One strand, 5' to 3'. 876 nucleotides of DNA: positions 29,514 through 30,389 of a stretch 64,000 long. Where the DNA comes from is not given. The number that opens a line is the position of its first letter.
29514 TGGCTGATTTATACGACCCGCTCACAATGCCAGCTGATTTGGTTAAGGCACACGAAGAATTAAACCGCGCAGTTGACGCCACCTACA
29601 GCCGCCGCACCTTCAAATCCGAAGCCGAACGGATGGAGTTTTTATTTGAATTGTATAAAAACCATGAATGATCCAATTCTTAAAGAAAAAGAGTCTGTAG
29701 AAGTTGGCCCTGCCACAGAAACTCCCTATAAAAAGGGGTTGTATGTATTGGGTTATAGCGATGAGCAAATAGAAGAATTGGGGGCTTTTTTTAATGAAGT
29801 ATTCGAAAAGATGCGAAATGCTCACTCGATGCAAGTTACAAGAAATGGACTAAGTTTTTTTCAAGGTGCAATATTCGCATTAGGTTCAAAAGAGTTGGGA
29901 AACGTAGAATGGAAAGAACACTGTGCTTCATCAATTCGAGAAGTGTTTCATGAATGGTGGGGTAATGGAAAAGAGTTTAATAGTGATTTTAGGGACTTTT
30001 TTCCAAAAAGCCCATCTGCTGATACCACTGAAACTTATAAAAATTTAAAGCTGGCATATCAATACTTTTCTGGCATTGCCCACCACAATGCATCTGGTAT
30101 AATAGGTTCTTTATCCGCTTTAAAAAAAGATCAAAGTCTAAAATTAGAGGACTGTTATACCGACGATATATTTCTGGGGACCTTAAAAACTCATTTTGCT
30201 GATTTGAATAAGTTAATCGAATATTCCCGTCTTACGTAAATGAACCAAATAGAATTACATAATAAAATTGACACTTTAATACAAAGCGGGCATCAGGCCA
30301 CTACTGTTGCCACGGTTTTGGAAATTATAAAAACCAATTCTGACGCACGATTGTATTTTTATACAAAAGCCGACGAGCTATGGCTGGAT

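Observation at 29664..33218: Two uncharacterised proteins (191 aa and 992 aa) translationally coupled downstream of an MmeI-like enzyme: candidate novel defence module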

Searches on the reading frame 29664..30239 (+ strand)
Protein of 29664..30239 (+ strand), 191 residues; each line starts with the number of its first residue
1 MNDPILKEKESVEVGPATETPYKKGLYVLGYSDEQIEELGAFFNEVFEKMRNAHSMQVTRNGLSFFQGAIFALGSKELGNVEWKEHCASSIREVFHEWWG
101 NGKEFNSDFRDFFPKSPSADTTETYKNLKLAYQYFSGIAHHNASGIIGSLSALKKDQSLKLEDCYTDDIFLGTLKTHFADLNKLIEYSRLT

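Call 5: search_protein_families(library=pfam, proteins=[window:29664-30239:+], max_evalue=0.01)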
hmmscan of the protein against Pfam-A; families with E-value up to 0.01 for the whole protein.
window:29664-30239:+ (191 aa): 0 families

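Call 6: search_protein_families(library=padloc, proteins=[window:29664-30239:+], max_evalue=0.01)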
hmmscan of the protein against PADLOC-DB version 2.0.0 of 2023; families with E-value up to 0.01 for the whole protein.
window:29664-30239:+ (191 aa): 0 families

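Call 8: search_solved_structures(query=window:29664-30239:+, max_evalue=10)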
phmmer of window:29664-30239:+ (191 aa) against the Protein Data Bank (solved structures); distinct sequences matched with E-value up to 10: 1.
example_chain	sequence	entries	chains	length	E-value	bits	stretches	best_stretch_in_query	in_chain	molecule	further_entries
5a5c_A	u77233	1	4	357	0.98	12.4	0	30-71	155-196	LRRTM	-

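Call 9: search_protein_families(library=ncbifam, proteins=[window:29664-30239:+], max_evalue=0.1)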
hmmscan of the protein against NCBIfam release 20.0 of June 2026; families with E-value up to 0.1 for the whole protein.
window:29664-30239:+ (191 aa): 0 families

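Call 15: find_homologous_proteins(query=window:29664-30239:+, max_evalue=0.01)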
Query window:29664-30239:+ (191 aa): 13 proteins with E <= 0.01 among 150 candidates.
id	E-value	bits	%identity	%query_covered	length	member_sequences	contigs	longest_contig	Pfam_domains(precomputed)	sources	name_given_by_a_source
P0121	2.1e-123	427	98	100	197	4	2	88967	-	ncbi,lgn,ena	-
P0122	3.2e-65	237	56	100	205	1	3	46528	-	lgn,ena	-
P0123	2.9e-64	234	55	99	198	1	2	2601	-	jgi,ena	-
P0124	2.8e-63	231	56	99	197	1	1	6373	-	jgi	jgi:hypothetical protein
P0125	7.6e-63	230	53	99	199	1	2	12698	-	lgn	-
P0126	2.0e-62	228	55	98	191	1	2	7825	-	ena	-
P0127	3.5e-61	224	56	90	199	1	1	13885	-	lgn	-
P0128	4.6e-61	224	55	95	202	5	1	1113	-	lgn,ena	-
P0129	6.4e-60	220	50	98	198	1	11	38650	-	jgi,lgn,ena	-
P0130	9.4e-60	220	55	90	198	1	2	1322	-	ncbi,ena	-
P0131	4.5e-57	211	55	86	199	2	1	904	-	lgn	-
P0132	3.3e-51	192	61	74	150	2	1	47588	-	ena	-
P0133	8.5e-48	181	47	98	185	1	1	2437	-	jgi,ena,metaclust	metaclust:\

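Call 33: find_homologous_proteins(query=A2, max_evalue=0.001)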
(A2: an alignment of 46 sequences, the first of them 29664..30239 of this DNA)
Query A2 (46 sequences) (191 aa, profile of the alignment): 50 proteins with E <= 0.001 among 2544 candidates.
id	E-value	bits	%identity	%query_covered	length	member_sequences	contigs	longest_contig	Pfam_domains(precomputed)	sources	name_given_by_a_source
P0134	2.4e-52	195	26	59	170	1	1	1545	-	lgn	-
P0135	4.1e-50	188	35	18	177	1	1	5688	-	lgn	-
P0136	1.8e-49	186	24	45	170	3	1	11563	-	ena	-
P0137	5.1e-49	185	24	41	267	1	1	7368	-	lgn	-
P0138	5.2e-49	184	33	41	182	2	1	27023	-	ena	-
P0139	1.8e-48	183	32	18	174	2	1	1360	-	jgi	-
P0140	3.9e-48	182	29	41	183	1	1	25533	-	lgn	-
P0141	2.2e-47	179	26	79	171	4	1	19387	-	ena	-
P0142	1.7e-46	176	25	44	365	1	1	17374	PF08867.17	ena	-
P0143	6.8e-45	171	26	64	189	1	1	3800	-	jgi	-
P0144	8.9e-45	171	40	18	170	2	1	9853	-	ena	-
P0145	2.0e-44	170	27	41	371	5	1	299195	PF08867.17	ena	-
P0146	2.9e-44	169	27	41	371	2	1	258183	PF08867.17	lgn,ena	-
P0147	5.0e-43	165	25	75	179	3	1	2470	-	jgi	-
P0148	6.9e-43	165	-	-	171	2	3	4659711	PF18165.7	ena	-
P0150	1.5e-42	163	-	-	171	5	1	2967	PF18165.7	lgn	-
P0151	1.7e-42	163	-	-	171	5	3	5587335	PF18165.7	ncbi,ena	-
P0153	1.0e-41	161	-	-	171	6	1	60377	PF18165.7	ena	-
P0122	1.3e-40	157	56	100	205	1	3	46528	-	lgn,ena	-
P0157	1.9e-40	157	-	-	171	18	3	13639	PF18165.7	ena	-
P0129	1.3e-39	154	50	98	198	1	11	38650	-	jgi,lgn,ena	-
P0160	1.6e-37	147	21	53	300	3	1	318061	PF08867.17,PF18165.7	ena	-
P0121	6.6e-37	145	98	100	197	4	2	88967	-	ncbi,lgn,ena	-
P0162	1.1e-35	141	-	-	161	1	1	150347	PF18165.7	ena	-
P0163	1.5e-35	141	53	99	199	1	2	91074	-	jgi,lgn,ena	-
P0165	9.8e-31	125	-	-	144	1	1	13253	PF18165.7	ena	-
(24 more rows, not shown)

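Call 34: search_protein_families(library=pfam, proteins=[P0148, P0142, P0160, window:29664-30239:+], max_evalue=1)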
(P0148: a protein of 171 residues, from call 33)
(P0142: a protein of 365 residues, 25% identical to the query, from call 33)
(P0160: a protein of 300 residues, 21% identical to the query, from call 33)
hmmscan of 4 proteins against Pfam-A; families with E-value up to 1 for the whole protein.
P0148 (171 aa): 1 family
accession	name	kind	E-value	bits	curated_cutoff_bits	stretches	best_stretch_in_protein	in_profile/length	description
PF18165.6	pP_pnuc_1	-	1.3e-05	25.2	26.3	1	39-79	3-43/133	Predicted pPIWI-associating nuclease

P0142 (365 aa): 2 families
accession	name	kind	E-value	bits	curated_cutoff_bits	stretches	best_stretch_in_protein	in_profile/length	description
PF08867.16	FRG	-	7.5e-12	46.4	25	1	33-116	3-90/94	FRG domain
PF18165.6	pP_pnuc_1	-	0.07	13.2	26.3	1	240-273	10-40/133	Predicted pPIWI-associating nuclease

P0160 (300 aa): 2 families
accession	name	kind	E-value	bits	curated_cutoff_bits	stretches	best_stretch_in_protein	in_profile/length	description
PF08867.16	FRG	-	5.2e-10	40.5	25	1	11-51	52-92/94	FRG domain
PF18165.6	pP_pnuc_1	-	2e-05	24.7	26.3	1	167-208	2-43/133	Predicted pPIWI-associating nuclease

window:29664-30239:+ (191 aa): 0 families

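Call 38: search_protein_families(library=pfam, alignment_id=A2, max_evalue=1)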
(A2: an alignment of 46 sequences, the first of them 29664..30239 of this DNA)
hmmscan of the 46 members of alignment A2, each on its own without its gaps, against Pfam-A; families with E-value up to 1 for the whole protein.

A. member 1, window:29664-30239:+ (191 aa): 0 families

B. families by the number of members that match (of 46 scanned): 24 families
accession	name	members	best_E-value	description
PF18165.6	pP_pnuc_1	19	9.6e-06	Predicted pPIWI-associating nuclease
PF01023.25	S_100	1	0.003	S-100/ICaBP type calcium binding domain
PF18276.7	TcA_TcB_BD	1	0.0035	Tc toxin complex TcA C-terminal TcB-binding domain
PF04466.19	Terminase_3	1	0.0037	Phage terminase large subunit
PF10444.14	Nbl1_Borealin_N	1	0.0045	Nbl1 / Borealin N terminal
PF21407.2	SduA_N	1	0.0092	Shedu protein SduA, N-terminal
PF25325.1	EF-hand_EFHB_C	1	0.011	EFHB C-terminal EF-hand domain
PF23220.1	HAT_Syf1_M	1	0.017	Pre-mRNA-splicing factor SYF1 middle HAT repeat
PF07412.17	Geminin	1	0.018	Geminin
PF14938.12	SNAP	1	0.032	Soluble NSF attachment protein, SNAP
PF22054.2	BVU_2266-like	1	0.034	BVU_2266-like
PF17530.7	NS3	1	0.06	Non-structural protein NS3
PF03304.18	Mlp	1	0.067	Mlp lipoprotein family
PF19916.4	VMAP-M0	1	0.073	vWA-MoxR associated protein middle region 0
PF25118.1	EFL1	1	0.086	Elongation factor-like GTPase 1-like domain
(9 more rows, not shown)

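Call 42: predict_structure(alignment_id=A3)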
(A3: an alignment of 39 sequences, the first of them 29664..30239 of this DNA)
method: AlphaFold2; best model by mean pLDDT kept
length: 191 residues; sequences in the alignment: 39
mean_pLDDT: 90.0   pTM: 0.84
mean pLDDT of the five models: 90.0, 89.4, 89.3, 89.1, 86.4
residues with pLDDT >= 90: 153; 70-90: 20; 50-70: 4; < 50: 14
segments of 3 or more residues with pLDDT < 50: 1-3, 6-16
pLDDT, mean of each block of 10 residues (from residue 1): 46 53 96 98 95 83 97 94 97 94 92 92 95 98 96 95 95 98 97 77
secondary structure, 60 per line:
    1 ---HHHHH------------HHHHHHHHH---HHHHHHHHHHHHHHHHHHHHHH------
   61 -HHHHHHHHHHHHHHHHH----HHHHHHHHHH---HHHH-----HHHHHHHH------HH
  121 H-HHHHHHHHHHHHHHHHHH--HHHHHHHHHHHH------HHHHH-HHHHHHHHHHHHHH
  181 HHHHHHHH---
elements in order: H4-8 H21-29 H33-54 H62-78 H83-92 H96-99 H105-112 H123-140 H143-154 H161-165 H167-188

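Call 77: search_protein_representatives(alignment_id=A3)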
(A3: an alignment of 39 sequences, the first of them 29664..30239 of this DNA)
Query: 39 sequences, 185 profile positions. Proteins with E-value up to 0.001 (for the whole library): 329; up to 1e-10: 201; up to 1e-30: 63. The best 150 are listed.
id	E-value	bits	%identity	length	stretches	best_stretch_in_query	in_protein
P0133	1.1e-57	211.3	-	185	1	1-174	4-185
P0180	3.4e-56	206.4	-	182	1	1-184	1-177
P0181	7.0e-55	202.1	-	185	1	1-184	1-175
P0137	1.8e-54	200.8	-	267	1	1-184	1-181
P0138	2.1e-54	200.6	-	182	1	1-184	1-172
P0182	2.6e-54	200.3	-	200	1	3-177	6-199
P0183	4.8e-49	183.1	-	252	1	11-184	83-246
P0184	9.9e-49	182.1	-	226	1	10-181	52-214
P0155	1.7e-48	181.3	-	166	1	1-183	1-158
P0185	4.2e-48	180.1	-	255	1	7-175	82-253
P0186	3.9e-47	176.9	-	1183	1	2-182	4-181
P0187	7.7e-47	175.9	-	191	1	2-184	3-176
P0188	1.6e-46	174.9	-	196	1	9-176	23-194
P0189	8.0e-46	172.6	-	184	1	1-185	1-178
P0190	7.3e-45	169.5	-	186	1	1-180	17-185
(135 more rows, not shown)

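Call 107: find_encoding_contigs(protein=P0163, flank=8000, max_places=2)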
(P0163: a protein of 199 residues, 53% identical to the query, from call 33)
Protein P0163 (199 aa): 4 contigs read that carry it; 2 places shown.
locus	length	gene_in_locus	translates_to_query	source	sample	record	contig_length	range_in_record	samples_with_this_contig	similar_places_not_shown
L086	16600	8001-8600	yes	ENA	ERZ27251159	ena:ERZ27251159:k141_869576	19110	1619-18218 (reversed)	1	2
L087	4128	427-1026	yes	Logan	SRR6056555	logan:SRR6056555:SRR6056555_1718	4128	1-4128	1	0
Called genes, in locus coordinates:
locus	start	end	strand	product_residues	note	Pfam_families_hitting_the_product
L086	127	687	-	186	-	-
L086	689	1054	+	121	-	-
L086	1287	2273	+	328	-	PF00155:Aminotran_1_2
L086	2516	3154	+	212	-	PF02517:Rce1-like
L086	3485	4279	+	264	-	PF06271:RDD, PF13240:Zn_Ribbon_1 (weak)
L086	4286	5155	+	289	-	PF10571:UPF0547 (faint), PF12773:DZR (weak), PF13240:Zn_Ribbon_1 (weak)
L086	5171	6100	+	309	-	PF13240:Zn_Ribbon_1 (weak), PF13365:Trypsin_2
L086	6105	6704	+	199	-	PF13240:Zn_Ribbon_1, PF13248:Zn_ribbon_3 (faint), PF10754:DUF2569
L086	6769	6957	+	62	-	-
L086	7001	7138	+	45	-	-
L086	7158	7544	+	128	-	-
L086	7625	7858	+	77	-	PF05901:Excalibur (weak)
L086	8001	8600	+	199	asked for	-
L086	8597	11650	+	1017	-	-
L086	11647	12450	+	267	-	-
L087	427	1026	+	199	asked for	-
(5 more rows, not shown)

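Call 108: find_encoding_contigs(protein=P0122, flank=8000, max_places=2)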
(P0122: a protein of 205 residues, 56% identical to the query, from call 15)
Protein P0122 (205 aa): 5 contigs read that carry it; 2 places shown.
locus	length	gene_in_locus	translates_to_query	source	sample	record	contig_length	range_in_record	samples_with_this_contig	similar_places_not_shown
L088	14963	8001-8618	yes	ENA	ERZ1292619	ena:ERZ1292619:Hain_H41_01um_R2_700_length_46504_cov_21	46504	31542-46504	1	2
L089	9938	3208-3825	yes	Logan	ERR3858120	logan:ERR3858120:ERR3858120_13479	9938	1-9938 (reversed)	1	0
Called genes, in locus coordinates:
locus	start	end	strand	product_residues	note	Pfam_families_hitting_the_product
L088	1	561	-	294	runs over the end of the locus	PF03724:META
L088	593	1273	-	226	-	-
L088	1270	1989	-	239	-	-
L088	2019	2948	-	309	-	PF02424:ApbE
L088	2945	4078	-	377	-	PF00970:FAD_binding_6, PF00175:NAD_binding_1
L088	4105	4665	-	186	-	PF00293:NUDIX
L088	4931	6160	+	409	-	PF14082:SduA_C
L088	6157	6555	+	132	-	-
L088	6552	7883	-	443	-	PF00239:Resolvase, PF07508:Recombinase, PF13408:Zn_ribbon_recom (weak)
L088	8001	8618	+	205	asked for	-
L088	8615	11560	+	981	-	-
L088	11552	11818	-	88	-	-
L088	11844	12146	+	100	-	-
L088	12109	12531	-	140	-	-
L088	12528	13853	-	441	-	PF02195:ParB_N, PF01555:N6_N4_Mtase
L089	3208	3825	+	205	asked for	-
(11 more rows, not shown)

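Call 109: find_encoding_contigs(protein=P0129, flank=8000, max_places=2)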
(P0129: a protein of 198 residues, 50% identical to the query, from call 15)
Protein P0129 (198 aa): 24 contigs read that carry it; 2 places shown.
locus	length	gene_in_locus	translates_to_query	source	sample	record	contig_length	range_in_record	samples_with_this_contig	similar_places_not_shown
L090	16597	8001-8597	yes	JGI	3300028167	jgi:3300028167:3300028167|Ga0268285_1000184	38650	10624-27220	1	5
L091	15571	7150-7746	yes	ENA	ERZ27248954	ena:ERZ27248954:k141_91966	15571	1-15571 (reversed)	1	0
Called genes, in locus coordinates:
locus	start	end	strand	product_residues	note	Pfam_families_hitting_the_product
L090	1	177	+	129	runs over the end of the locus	PF00293:NUDIX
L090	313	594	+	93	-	PF03477:ATP-cone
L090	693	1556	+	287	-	PF01149:Fapy_DNA_glyco, PF06831:H2TH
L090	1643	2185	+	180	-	PF03073:TspO_MBR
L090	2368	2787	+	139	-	-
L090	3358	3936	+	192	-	PF01928:CYTH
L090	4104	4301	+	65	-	-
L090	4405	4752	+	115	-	PF03819:MazG (weak), PF12643:MazG-like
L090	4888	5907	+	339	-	PF27126:NmeDI_C (faint)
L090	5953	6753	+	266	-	PF01555:N6_N4_Mtase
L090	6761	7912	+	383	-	-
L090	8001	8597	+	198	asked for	-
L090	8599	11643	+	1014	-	-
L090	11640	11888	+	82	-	-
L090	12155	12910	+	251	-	PF01209:Ubie_methyltran, PF03848:TehB, PF13489:Methyltransf_23, PF02353:CMAS, PF05175:MTS, PF13847:Methyltransf_31, PF08241:Methyltransf_11, PF08242:Methyltransf_12, +1 more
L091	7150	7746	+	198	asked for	-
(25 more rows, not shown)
